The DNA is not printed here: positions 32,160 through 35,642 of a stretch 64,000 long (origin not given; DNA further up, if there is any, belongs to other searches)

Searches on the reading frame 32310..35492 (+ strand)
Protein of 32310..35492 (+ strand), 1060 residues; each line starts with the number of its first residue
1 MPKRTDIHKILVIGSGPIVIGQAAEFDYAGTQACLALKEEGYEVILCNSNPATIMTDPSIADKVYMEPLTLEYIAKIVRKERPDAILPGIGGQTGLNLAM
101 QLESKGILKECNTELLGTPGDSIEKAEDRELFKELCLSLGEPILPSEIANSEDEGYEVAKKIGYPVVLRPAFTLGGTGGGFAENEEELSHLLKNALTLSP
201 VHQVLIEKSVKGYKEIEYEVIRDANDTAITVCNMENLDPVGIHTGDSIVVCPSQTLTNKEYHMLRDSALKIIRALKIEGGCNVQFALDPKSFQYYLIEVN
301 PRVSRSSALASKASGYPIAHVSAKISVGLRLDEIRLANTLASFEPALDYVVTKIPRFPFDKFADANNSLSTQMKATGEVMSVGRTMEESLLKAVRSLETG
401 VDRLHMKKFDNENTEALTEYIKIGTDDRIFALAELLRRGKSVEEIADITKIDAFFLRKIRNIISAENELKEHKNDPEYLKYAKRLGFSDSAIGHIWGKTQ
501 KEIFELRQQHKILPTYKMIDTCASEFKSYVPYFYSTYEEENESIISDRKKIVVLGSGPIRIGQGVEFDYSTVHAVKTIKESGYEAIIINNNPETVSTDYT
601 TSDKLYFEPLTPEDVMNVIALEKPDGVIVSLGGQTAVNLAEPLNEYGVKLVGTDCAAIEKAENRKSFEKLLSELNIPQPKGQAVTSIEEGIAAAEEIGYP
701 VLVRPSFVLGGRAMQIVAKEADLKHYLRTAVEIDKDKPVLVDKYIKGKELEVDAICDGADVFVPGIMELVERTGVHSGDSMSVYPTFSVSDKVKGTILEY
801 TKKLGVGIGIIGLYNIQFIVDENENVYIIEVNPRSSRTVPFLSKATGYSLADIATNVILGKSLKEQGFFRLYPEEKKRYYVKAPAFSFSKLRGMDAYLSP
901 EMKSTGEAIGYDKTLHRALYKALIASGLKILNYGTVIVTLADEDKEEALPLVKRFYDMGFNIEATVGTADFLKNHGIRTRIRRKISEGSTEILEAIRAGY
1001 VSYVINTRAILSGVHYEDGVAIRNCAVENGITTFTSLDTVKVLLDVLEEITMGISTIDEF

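Call 22: find_encoding_contigs(protein=window:32310-35492:+, flank=1000, max_places=8)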
Protein window:32310-35492:+ (1060 aa): 6 contigs read that carry it; 5 places shown.
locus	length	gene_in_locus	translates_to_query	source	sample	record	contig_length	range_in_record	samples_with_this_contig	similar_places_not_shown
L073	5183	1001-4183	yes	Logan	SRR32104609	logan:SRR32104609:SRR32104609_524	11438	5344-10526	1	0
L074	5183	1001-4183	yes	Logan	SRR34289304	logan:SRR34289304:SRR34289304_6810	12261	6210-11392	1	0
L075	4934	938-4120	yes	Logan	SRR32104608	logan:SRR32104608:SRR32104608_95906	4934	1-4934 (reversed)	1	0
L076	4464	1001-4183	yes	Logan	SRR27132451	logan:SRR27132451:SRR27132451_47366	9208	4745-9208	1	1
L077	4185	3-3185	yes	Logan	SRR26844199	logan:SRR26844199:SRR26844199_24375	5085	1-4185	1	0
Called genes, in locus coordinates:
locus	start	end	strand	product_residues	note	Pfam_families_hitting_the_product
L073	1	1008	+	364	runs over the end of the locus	PF00988:CPSase_sm_chain, PF00117:GATase, PF07722:Peptidase_C26 (faint)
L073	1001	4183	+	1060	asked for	PF25596:CPSase_L_D1, PF02786:CPSase_L_D2, PF07478:Dala_Dala_lig_C, PF02787:CPSase_L_D3, PF25596:CPSase_L_D1, PF02655:ATP-grasp_3, PF02786:CPSase_L_D2, PF07478:Dala_Dala_lig_C, +7 more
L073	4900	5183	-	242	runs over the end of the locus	PF00106:adh_short, PF08659:KR, PF13561:adh_short_C2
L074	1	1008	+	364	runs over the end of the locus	PF00988:CPSase_sm_chain, PF00117:GATase, PF07722:Peptidase_C26 (faint)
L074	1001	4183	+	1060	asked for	PF25596:CPSase_L_D1, PF02786:CPSase_L_D2, PF07478:Dala_Dala_lig_C, PF02787:CPSase_L_D3, PF25596:CPSase_L_D1, PF02655:ATP-grasp_3, PF02786:CPSase_L_D2, PF07478:Dala_Dala_lig_C, +7 more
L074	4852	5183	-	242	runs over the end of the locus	PF00106:adh_short, PF08659:KR, PF13561:adh_short_C2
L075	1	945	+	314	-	?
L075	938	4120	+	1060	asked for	PF25596:CPSase_L_D1, PF02786:CPSase_L_D2, PF07478:Dala_Dala_lig_C, PF02787:CPSase_L_D3, PF25596:CPSase_L_D1, PF02655:ATP-grasp_3, PF02786:CPSase_L_D2, PF07478:Dala_Dala_lig_C, +7 more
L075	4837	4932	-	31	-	?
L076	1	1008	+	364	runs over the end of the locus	PF00988:CPSase_sm_chain, PF00117:GATase, PF07722:Peptidase_C26 (faint)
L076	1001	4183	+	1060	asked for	PF25596:CPSase_L_D1, PF02786:CPSase_L_D2, PF07478:Dala_Dala_lig_C, PF02787:CPSase_L_D3, PF25596:CPSase_L_D1, PF02655:ATP-grasp_3, PF02786:CPSase_L_D2, PF07478:Dala_Dala_lig_C, +7 more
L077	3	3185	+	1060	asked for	PF25596:CPSase_L_D1, PF02786:CPSase_L_D2, PF07478:Dala_Dala_lig_C, PF02787:CPSase_L_D3, PF25596:CPSase_L_D1, PF02655:ATP-grasp_3, PF02786:CPSase_L_D2, PF07478:Dala_Dala_lig_C, +7 more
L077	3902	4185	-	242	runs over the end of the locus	PF00106:adh_short, PF08659:KR, PF13561:adh_short_C2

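Call 23: search_protein_families(library=pfam, proteins=[window:32310-35492:+], max_evalue=0.00001)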
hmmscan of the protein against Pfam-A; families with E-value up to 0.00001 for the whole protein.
window:32310-35492:+ (1060 aa): 11 families
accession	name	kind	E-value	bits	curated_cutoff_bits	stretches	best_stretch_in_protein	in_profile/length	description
PF02786.22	CPSase_L_D2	-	1e-115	385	19.8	2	128-333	1-210/211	Carbamoyl-phosphate synthase L chain, ATP binding domain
PF25596.1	CPSase_L_D1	-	2.8e-98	324.4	27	2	548-659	2-117/118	Carbamoyl phosphate synthase preATP-grasp domain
PF02787.25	CPSase_L_D3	-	2.9e-26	91.7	26.6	1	420-496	2-80/80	Carbamoyl-phosphate synthetase large chain, oligomerisation domain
PF07478.18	Dala_Dala_lig_C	-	6e-23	81.9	24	2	692-834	30-175/204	D-ala D-ala ligase C-terminus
PF02142.27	MGS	-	1.9e-17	63.6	24.1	1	948-1035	2-94/94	MGS-like domain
PF02222.28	ATP-grasp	-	4.7e-16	59.4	27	2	670-835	2-163/179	ATP-grasp domain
PF15632.11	ATPgrasp_Ter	-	9.5e-13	48.5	29.1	1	737-861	3-111/131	ATP-grasp in the biosynthetic pathway with Ter operon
PF02655.19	ATP-grasp_3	-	1.2e-12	48.6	23.2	1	666-834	6-156/160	ATP-grasp domain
PF01071.24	GARS_A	-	1.7e-07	31.7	27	0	665-762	3-106/194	Phosphoribosylglycinamide synthetase, ATP-grasp (A) domain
PF13549.11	ATP-grasp_5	-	8.8e-07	28.9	27.6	0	133-169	16-52/221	ATP-grasp domain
PF13535.11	ATP-grasp_4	-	5.6e-06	26.5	27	0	699-835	3-152/160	ATP-grasp domain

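Call 53: find_homologous_proteins(query=window:32310-35492:+, max_evalue=1e-100)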
Query window:32310-35492:+ (1060 aa): 8000 proteins with E <= 1e-100 among 8000 candidates; the best 120 are listed.
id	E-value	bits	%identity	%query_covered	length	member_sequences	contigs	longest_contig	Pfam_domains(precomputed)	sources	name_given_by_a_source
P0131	0.0e+0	2353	100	100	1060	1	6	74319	PF25596.2,PF02142.28,PF13535.12,PF15632.12,PF13549.12,PF02786.23,PF02787.26,PF02222.28,PF02655.20,PF01071.25,PF07478.19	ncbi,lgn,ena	-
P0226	0.0e+0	2252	95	100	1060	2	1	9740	PF25596.2,PF02142.28,PF13535.12,PF15632.12,PF13549.12,PF02786.23,PF02787.26,PF02222.28,PF02655.20,PF01071.25,PF07478.19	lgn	-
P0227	0.0e+0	2219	93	100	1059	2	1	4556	PF25596.2,PF02142.28,PF13535.12,PF15632.12,PF13549.12,PF02786.23,PF02787.26,PF02222.28,PF02655.20,PF01071.25,PF07478.19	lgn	-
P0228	0.0e+0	2180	92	100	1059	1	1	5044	PF25596.2,PF02142.28,PF13535.12,PF15632.12,PF13549.12,PF02786.23,PF02787.26,PF02222.28,PF02655.20,PF01071.25,PF07478.19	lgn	-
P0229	0.0e+0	2152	91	100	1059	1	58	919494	PF25596.2,PF02142.28,PF13535.12,PF15632.12,PF13549.12,PF02786.23,PF02787.26,PF02222.28,PF02655.20,PF01071.25,PF07478.19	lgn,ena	-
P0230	0.0e+0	2149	91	100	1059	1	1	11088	PF25596.2,PF02142.28,PF13535.12,PF15632.12,PF13549.12,PF02786.23,PF02787.26,PF02222.28,PF02655.20,PF01071.25,PF07478.19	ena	-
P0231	0.0e+0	2148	91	100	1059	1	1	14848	PF25596.2,PF02142.28,PF13535.12,PF15632.12,PF13549.12,PF02786.23,PF02787.26,PF02222.28,PF02655.20,PF01071.25,PF07478.19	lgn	-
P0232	0.0e+0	2147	91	100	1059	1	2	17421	PF25596.2,PF02142.28,PF13535.12,PF15632.12,PF13549.12,PF02786.23,PF02787.26,PF02222.28,PF02655.20,PF01071.25,PF07478.19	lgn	-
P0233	0.0e+0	2144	91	100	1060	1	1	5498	PF25596.2,PF02142.28,PF13535.12,PF15632.12,PF13549.12,PF02786.23,PF02787.26,PF02222.28,PF02655.20,PF01071.25,PF07478.19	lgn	-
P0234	0.0e+0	2138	91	100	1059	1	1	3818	PF25596.2,PF02142.28,PF13535.12,PF15632.12,PF13549.12,PF02786.23,PF02787.26,PF02222.28,PF02655.20,PF01071.25,PF07478.19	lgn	-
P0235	0.0e+0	2138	91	100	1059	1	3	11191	PF25596.2,PF02142.28,PF13535.12,PF15632.12,PF13549.12,PF02786.23,PF02787.26,PF02222.28,PF02655.20,PF01071.25,PF07478.19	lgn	-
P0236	0.0e+0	2136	90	100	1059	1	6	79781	PF25596.2,PF02142.28,PF13535.12,PF15632.12,PF13549.12,PF02786.23,PF02787.26,PF02222.28,PF02655.20,PF07478.19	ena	-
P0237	0.0e+0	2136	90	100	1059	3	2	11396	PF25596.2,PF02142.28,PF13535.12,PF15632.12,PF13549.12,PF02786.23,PF02787.26,PF02222.28,PF02655.20,PF01071.25,PF07478.19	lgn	-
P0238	0.0e+0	2135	90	100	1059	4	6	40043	PF25596.2,PF02142.28,PF13535.12,PF15632.12,PF13549.12,PF02786.23,PF02787.26,PF02222.28,PF02655.20,PF07478.19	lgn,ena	-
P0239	0.0e+0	2134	91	100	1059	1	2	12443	PF25596.2,PF02142.28,PF13535.12,PF15632.12,PF13549.12,PF02786.23,PF02787.26,PF02222.28,PF02655.20,PF01071.25,PF07478.19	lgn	-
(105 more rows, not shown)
